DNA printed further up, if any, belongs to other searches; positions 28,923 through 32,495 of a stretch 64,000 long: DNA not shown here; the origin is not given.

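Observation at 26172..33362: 2396-aa SLH-anchored protein combining a heparinase II/III-like core with the new module, Ig domains and a cadherin-like domain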

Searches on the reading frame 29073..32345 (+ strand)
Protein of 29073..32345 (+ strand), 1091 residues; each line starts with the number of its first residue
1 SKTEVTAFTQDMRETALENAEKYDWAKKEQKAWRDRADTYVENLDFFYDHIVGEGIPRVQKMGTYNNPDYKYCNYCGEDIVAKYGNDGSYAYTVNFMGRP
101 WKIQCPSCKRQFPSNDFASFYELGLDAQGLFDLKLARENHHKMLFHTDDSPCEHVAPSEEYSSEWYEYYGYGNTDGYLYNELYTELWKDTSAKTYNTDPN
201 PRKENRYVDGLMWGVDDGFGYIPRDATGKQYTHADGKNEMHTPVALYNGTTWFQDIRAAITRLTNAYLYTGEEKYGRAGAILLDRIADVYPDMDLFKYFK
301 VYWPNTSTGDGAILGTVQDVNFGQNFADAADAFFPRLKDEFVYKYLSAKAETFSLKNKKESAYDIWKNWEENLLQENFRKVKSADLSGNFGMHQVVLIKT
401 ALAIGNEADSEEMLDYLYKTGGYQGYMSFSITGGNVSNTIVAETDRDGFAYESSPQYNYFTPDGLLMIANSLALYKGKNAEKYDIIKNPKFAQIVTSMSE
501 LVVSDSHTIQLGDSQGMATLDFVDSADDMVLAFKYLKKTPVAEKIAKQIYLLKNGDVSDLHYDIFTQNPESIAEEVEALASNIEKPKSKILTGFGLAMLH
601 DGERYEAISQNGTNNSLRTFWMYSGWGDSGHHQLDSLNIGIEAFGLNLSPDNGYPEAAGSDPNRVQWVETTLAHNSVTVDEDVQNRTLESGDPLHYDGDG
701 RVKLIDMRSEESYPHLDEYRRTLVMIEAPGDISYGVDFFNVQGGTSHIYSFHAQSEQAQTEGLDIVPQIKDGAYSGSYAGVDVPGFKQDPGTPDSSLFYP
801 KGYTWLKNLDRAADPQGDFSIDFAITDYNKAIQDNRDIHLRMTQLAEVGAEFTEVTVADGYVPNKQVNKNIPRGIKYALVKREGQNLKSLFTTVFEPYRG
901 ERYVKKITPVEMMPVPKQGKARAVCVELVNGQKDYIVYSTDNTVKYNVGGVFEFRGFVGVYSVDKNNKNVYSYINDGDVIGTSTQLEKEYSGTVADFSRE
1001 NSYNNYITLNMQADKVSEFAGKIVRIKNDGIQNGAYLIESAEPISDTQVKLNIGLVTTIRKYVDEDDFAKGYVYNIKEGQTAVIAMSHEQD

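Call 11: find_homologous_proteins(query=window:29073-32345:+, max_evalue=0.00001)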
Query window:29073-32345:+ (1091 aa): 477 proteins with E <= 0.00001 among 7998 candidates; the best 120 are listed.
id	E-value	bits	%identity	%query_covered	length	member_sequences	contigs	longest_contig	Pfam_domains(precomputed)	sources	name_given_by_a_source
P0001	6.1e-257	874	43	99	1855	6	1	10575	PF17963.8,PF05345.19,PF07940.19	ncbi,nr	ncbi:MAG: heparinase II/III family protein, partial [Oscillospiraceae bacterium]|nr:heparinase II/II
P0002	5.7e-249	847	40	100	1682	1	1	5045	PF00395.26,PF05345.19,PF07940.19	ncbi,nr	ncbi:MAG: heparinase II/III family protein, partial [Oscillospiraceae bacterium]|nr:heparinase II/II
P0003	2.0e-242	826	41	100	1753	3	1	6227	PF00395.26,PF05345.19,PF07940.19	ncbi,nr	ncbi:MAG: S-layer homology domain-containing protein [Oscillospiraceae bacterium]|nr:S-layer homolog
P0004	1.9e-228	779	39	100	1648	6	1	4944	PF17963.8,PF22359.3,PF02368.25,PF05345.19,PF07940.19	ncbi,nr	ncbi:MAG: Ig-like domain-containing protein, partial [Oscillospiraceae bacterium]|nr:Ig-like domain-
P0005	1.2e-226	774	38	100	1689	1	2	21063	PF00395.26,PF05345.19,PF07940.19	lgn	-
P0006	1.8e-225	770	41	100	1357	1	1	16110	PF02368.25,PF05345.19,PF07940.19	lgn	-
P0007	6.1e-224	765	39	100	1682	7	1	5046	PF02368.25,PF05345.19,PF07940.19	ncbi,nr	ncbi:MAG: heparinase II/III family protein, partial [Oscillospiraceae bacterium]|nr:heparinase II/II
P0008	1.8e-220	753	39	100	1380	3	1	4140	PF00395.26,PF05345.19,PF07940.19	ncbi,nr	ncbi:MAG: S-layer homology domain-containing protein, partial [Oscillospiraceae bacterium]|nr:S-laye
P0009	9.2e-219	747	39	100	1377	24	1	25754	PF05345.19,PF07940.19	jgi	jgi:hypothetical protein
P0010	6.0e-217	741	39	100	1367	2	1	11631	PF02368.25,PF07940.19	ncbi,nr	ncbi:MAG TPA: hypothetical protein DDZ89_16570, partial [Clostridiales bacterium]|nr:hypothetical pr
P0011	1.5e-214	733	38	100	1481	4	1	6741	PF17963.8,PF00395.26,PF05345.19,PF07940.19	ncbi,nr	ncbi:MAG: S-layer homology domain-containing protein, partial [Oscillospiraceae bacterium]|nr:S-laye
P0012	1.5e-211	724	38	100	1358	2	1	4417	PF00395.26,PF05345.19,PF07940.19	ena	-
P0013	2.3e-210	720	37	100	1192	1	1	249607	PF07940.19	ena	-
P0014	4.1e-209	715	40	100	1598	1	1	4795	PF22359.3,PF02368.25,PF07940.19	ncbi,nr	ncbi:MAG: hypothetical protein GX541_04290, partial [Clostridiales bacterium]|nr:hypothetical protei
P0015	1.6e-208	713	38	100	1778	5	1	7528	PF17963.8,PF00395.26,PF05345.19,PF07940.19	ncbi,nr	ncbi:MAG: S-layer homology domain-containing protein, partial [Oscillospiraceae bacterium]|nr:S-laye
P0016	1.7e-208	713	39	100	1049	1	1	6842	PF07940.19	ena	-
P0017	3.5e-207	709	41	83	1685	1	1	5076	PF02368.25,PF26918.1,PF07940.19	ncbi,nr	ncbi:MAG: Ig-like domain-containing protein, partial [Oscillospiraceae bacterium]|nr:Ig-like domain-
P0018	5.3e-205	702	39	100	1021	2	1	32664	PF07940.19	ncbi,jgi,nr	ncbi:MAG: heparinase II/III-family protein [Oscillospiraceae bacterium]|nr:heparinase II/III-family 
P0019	1.9e-201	690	40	90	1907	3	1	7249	PF22359.3,PF02368.25,PF07940.19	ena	-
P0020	2.9e-201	689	37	100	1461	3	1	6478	PF00395.26,PF05345.19,PF07940.19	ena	-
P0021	5.1e-200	685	37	100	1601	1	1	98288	PF02368.25,PF07940.19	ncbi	-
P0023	9.0e-200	685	37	99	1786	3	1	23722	PF02368.25,PF07940.19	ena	-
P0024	2.1e-199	683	37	100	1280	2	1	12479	PF00395.26,PF26374.1,PF07940.19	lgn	-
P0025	8.9e-199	681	37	100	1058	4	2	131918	PF07940.19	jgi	-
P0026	5.1e-198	679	42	77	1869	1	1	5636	PF25354.2,PF02368.25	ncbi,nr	ncbi:MAG: hypothetical protein IJ949_06165, partial [Oscillospiraceae bacterium]|nr:hypothetical pro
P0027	2.6e-197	676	37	99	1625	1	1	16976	PF21461.4,PF22359.3,PF02368.25,PF07940.19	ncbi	-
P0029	7.4e-197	675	36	100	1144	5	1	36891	PF26374.1,PF07940.19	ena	-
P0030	8.7e-196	671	37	100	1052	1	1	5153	PF07940.19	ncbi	-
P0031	1.3e-195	671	38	100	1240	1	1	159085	PF00395.26,PF07940.19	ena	-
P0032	4.4e-195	669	38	99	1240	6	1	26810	PF00395.26,PF07940.19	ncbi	-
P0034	1.8e-194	667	38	93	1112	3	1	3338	PF05345.19,PF07940.19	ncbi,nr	ncbi:MAG: heparinase II/III family protein, partial [Oscillospiraceae bacterium]|nr:heparinase II/II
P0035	4.2e-194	666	38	99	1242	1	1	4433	PF00395.26,PF07940.19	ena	-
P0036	1.2e-193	664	37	100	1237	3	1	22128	PF00395.26,PF07940.19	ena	-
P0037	1.9e-193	664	37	99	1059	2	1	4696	PF07940.19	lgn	-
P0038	2.8e-192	660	36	100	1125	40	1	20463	PF22359.3,PF07940.19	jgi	jgi:hypothetical protein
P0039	4.1e-192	659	36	100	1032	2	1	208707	PF07940.19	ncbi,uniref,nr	ncbi:heparinase II/III domain-containing protein [Paenibacillus eucommiae]|uniref:Heparinase II/III-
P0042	3.7e-191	656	37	100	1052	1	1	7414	PF07940.19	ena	-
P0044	1.5e-189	651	36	100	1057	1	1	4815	PF07940.19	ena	-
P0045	4.1e-189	649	38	99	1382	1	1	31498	PF17963.8,PF00395.26,PF05345.19,PF07940.19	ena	-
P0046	4.6e-188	646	36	100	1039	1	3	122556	PF07940.19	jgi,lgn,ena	-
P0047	5.0e-188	646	36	99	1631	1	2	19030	PF21461.4,PF22359.3,PF02368.25,PF26918.1,PF07940.19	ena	-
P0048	5.1e-188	646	38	89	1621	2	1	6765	PF02368.25,PF07940.19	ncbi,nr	ncbi:MAG: Ig-like domain-containing protein, partial [Oscillospiraceae bacterium]|nr:Ig-like domain-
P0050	2.0e-187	644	36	100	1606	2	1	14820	PF02368.25,PF26918.1,PF07940.19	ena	-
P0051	8.3e-187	642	37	100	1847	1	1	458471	PF00395.26,PF02368.25,PF05345.19,PF07940.19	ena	-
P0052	1.2e-186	641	37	91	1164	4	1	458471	PF00395.26,PF05345.19,PF07940.19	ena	-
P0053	7.3e-186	638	37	99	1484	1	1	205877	PF00395.26,PF05345.19,PF07940.19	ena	-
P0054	2.3e-185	637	36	100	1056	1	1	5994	PF26374.1,PF07940.19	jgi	-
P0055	3.5e-185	636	38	99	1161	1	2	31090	PF07940.19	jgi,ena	-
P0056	4.3e-185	636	36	100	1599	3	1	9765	PF22359.3,PF02368.25,PF07940.19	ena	-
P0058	6.6e-185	635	37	100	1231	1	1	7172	PF00395.26,PF07940.19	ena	-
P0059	3.2e-183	630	36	100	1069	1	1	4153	PF07940.19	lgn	-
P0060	7.1e-183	629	39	45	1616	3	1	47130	PF22359.3,PF02368.25,PF07940.19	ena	-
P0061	2.4e-181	624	35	99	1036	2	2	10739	PF07940.19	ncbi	-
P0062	3.4e-179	616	38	50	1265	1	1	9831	PF26374.1,PF22888.2,PF07940.19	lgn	-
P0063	3.9e-179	616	36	81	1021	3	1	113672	PF07940.19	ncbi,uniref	ncbi:heparinase II/III family protein [Paenibacillus sp. GYB004]|uniref:heparinase II/III domain-con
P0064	6.5e-179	615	35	100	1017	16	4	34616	PF07940.19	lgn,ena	-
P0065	9.1e-179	615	36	99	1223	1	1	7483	PF07940.19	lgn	-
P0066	9.1e-179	615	34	98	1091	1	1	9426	PF07940.19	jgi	-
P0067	2.4e-178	614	35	99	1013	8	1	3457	PF07940.19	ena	-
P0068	2.9e-178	613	37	100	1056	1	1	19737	PF07940.19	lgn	-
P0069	8.7e-178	612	35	100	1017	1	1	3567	PF07940.19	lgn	-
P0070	9.3e-178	612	35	100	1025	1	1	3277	PF07940.19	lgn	-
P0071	1.4e-177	611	35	99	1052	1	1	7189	PF07940.19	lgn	-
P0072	1.6e-177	611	36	99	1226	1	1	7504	PF26374.1,PF07940.19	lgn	-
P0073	6.4e-177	609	35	100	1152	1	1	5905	PF26374.1,PF07940.19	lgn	-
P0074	1.1e-176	608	41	46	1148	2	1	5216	PF26374.1,PF07940.19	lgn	-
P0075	1.2e-176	608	40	44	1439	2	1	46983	PF22888.2,PF07940.19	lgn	-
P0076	1.7e-176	607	33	100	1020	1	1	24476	PF07940.19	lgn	-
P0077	8.4e-176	605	37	100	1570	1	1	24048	PF22359.3,PF02368.25,PF26918.1,PF07940.19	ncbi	-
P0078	1.3e-175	605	35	99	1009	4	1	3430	PF07940.19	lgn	-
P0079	2.8e-175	603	36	81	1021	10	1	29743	PF07940.19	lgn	-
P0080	4.5e-175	603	39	44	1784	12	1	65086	PF02368.25,PF26374.1,PF22888.2,PF07940.19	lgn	-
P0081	1.7e-174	601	39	45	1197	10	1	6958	PF26374.1,PF07940.19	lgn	-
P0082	2.7e-174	600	35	99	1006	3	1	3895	PF07940.19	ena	-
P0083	9.7e-172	592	34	100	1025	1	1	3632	PF07940.19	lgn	-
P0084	1.3e-171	591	35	100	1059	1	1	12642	PF07940.19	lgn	-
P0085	1.4e-171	591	39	45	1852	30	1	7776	PF22888.2,PF07940.19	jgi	jgi:hypothetical protein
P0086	7.0e-170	586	38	45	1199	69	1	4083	PF07940.19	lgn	-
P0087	3.9e-169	583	34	99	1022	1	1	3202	PF07940.19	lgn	-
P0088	2.7e-168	580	35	100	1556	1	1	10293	PF21461.4,PF22359.3,PF02368.25,PF26918.1,PF07940.19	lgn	-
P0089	3.1e-168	580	34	100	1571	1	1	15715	PF21461.4,PF22359.3,PF02368.25,PF07940.19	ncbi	-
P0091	1.3e-167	578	35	100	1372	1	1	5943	PF22359.3,PF02368.25,PF26918.1,PF07940.19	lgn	-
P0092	2.3e-167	577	38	44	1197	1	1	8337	PF07940.19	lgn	-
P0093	2.9e-167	577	34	100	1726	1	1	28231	PF26182.1,PF22359.3,PF02368.25,PF26918.1,PF07940.19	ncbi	-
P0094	2.9e-167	577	33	100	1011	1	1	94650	PF07940.19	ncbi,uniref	ncbi:heparinase II/III domain-containing protein [Paenibacillus sp. GYB003]|uniref:heparinase II/III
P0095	3.3e-167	577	34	99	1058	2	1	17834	PF26374.1,PF07940.19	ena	-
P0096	5.7e-167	576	39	43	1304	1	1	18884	PF07940.19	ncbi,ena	-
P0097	1.6e-166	574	38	47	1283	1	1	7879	PF07940.19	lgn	-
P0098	4.5e-166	573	38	80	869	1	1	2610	PF07940.19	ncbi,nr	ncbi:MAG: heparinase II/III family protein, partial [Oscillospiraceae bacterium]|nr:heparinase II/II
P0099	6.7e-166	572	34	100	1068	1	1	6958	PF26374.1,PF07940.19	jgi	jgi:oligo-alginate lyase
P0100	1.5e-165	571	38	77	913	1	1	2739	PF07940.19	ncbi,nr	ncbi:MAG: heparinase II/III family protein, partial [Oscillospiraceae bacterium]|nr:heparinase II/II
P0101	2.1e-165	571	42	44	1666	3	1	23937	PF07940.19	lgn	-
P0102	2.5e-165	570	35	100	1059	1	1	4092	PF07940.19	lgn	-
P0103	2.7e-165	570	34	100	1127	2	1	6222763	PF07940.19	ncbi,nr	ncbi:heparinase II/III-family protein [Paenibacillus sp. CC-CFT747]|nr:heparinase II/III-family prot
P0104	4.9e-165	570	39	45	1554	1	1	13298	PF26374.1,PF22888.2,PF07940.19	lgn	-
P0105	5.0e-165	569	39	76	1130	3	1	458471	PF00395.26,PF07940.19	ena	-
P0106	8.9e-165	569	41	43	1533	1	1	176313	PF22888.2,PF07940.19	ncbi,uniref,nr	ncbi:FIMAH domain-containing protein [Paenibacillus oceani]|uniref:Heparinase II/III family protein 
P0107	1.1e-164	568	39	43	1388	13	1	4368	PF02368.25,PF07940.19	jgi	jgi:hypothetical protein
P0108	1.4e-164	568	35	99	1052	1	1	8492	PF07940.19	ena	-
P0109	1.4e-164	568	38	47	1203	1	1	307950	PF26374.1,PF07940.19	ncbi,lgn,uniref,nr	ncbi:heparinase II/III-like protein [Melghirimyces profundicolus]|uniref:Heparinase II/III-like prot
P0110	3.1e-164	567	34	100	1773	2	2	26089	PF07940.19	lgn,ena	-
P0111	4.5e-164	566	40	45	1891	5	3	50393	PF26182.1,PF16990.12,PF22359.3,PF02368.25,PF26374.1,PF26918.1,PF19077.7,PF07940.19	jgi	jgi:uncharacterized protein YjdB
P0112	4.5e-164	566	33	100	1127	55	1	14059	PF02368.25,PF07940.19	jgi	jgi:hypothetical protein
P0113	9.0e-164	565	33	100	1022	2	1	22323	PF26374.1,PF07940.19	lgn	-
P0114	1.1e-163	565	34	99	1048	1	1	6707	PF07940.19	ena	-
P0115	1.2e-163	565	42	44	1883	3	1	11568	PF22888.2,PF07940.19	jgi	jgi:hypothetical protein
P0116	2.1e-163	564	34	99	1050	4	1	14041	PF07940.19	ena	-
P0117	2.1e-163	564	39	44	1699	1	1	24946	PF02368.25,PF07940.19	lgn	-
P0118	2.7e-163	564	38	83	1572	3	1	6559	PF22359.3,PF02368.25,PF07940.19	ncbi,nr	ncbi:MAG: Ig-like domain-containing protein, partial [Oscillospiraceae bacterium]|nr:Ig-like domain-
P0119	3.5e-163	563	37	45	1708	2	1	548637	PF02368.25,PF08329.17,PF26374.1,PF07940.19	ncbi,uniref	ncbi:heparinase II/III family protein [Paenibacillus sp. HJGM_3]|uniref:heparinase II/III domain-con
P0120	5.4e-163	563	38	43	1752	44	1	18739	PF07940.19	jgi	jgi:hypothetical protein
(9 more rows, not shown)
